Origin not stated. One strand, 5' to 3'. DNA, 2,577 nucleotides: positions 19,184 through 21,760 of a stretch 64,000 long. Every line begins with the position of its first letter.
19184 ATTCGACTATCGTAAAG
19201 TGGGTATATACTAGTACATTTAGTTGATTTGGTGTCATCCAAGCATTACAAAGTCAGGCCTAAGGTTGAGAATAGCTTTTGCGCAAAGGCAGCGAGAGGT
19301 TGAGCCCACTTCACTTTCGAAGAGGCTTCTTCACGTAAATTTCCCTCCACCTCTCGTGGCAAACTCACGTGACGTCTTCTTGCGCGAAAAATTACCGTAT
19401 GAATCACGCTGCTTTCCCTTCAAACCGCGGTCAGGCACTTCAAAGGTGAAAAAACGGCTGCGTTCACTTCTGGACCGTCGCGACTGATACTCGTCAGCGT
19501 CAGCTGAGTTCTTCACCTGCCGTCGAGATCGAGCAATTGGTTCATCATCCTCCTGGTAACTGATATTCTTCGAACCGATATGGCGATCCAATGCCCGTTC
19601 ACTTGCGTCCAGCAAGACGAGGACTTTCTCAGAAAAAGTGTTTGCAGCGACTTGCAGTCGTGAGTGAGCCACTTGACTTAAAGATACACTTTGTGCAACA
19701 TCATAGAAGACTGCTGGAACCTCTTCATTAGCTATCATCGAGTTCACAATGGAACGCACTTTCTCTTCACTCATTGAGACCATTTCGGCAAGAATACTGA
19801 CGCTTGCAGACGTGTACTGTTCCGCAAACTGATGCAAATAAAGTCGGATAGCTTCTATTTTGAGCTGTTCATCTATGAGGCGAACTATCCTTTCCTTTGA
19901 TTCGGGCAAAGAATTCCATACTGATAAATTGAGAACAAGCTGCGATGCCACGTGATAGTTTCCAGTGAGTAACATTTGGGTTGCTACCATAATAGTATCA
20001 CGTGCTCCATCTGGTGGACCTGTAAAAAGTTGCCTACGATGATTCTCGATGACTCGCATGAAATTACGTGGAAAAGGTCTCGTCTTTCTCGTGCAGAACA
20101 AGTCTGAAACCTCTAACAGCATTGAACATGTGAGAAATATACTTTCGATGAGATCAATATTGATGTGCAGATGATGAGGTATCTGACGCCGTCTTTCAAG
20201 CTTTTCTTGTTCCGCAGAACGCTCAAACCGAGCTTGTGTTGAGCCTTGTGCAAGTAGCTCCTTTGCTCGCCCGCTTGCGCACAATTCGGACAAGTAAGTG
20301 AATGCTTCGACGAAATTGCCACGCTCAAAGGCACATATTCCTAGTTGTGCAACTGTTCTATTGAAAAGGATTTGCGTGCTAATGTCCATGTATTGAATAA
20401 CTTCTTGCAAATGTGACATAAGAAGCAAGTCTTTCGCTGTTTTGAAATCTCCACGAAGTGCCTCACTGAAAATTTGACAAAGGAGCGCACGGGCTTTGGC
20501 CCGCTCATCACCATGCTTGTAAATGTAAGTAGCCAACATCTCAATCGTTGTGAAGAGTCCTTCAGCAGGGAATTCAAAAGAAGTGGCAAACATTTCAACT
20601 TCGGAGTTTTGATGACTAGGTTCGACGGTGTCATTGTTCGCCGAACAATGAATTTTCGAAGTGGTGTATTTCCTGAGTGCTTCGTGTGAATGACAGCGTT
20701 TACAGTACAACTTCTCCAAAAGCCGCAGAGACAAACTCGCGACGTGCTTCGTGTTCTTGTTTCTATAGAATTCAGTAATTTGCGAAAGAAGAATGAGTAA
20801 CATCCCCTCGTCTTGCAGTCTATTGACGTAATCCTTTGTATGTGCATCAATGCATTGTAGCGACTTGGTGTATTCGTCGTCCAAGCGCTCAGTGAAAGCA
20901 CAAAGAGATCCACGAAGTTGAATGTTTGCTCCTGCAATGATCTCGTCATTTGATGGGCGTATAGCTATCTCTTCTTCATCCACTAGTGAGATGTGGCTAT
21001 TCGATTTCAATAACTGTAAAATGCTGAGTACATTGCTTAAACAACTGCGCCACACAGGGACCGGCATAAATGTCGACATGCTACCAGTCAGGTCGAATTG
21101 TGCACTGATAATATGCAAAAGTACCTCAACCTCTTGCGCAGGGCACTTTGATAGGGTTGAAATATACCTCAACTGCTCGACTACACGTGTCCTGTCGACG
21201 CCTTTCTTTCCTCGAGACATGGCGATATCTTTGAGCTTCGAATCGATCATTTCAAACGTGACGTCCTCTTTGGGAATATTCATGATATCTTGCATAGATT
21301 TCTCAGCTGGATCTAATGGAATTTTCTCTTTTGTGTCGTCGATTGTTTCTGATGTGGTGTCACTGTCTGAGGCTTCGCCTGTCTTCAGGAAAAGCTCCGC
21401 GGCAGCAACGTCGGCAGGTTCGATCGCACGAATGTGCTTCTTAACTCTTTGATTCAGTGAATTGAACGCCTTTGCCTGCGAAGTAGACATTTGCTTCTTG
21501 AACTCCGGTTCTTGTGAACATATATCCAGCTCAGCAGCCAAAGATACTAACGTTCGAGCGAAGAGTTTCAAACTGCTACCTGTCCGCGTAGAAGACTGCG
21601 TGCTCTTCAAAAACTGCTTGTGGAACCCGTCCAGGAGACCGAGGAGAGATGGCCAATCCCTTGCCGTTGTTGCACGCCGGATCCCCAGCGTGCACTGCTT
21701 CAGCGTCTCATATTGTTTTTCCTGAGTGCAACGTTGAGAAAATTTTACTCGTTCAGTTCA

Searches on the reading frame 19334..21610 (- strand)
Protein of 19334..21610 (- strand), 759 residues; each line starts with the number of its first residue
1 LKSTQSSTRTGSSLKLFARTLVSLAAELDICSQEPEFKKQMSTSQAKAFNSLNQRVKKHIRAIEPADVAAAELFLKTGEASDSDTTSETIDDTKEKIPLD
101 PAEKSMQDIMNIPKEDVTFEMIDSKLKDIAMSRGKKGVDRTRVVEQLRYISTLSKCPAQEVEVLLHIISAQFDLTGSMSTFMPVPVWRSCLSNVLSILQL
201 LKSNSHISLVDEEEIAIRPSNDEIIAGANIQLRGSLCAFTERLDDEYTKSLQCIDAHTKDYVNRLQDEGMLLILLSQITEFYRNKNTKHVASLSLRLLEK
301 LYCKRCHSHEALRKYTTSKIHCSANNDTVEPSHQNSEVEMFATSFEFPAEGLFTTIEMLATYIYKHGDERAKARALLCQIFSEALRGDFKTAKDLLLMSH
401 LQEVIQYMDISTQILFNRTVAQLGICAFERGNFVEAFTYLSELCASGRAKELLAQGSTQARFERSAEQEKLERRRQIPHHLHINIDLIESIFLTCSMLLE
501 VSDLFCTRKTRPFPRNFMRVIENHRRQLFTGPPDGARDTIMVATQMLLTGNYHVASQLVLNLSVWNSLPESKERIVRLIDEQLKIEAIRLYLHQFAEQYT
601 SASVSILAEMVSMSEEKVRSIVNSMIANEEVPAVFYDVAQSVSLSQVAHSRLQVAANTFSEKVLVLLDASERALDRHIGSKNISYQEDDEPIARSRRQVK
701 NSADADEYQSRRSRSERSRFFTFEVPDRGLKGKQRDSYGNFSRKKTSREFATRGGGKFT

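Call 18: search_protein_families(library=pfam, proteins=[window:19334-21610:-])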
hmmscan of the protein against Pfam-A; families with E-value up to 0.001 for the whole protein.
window:19334-21610:- (759 aa): 2 families
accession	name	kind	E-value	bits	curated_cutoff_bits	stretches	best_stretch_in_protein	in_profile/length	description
PF05470.18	eIF-3c_N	-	2.7e-127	426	24.2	2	79-503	173-585/593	Eukaryotic translation initiation factor 3 subunit 8 N-terminus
PF01399.33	PCI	-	0.00021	21.8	22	1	581-634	19-72/84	PCI domain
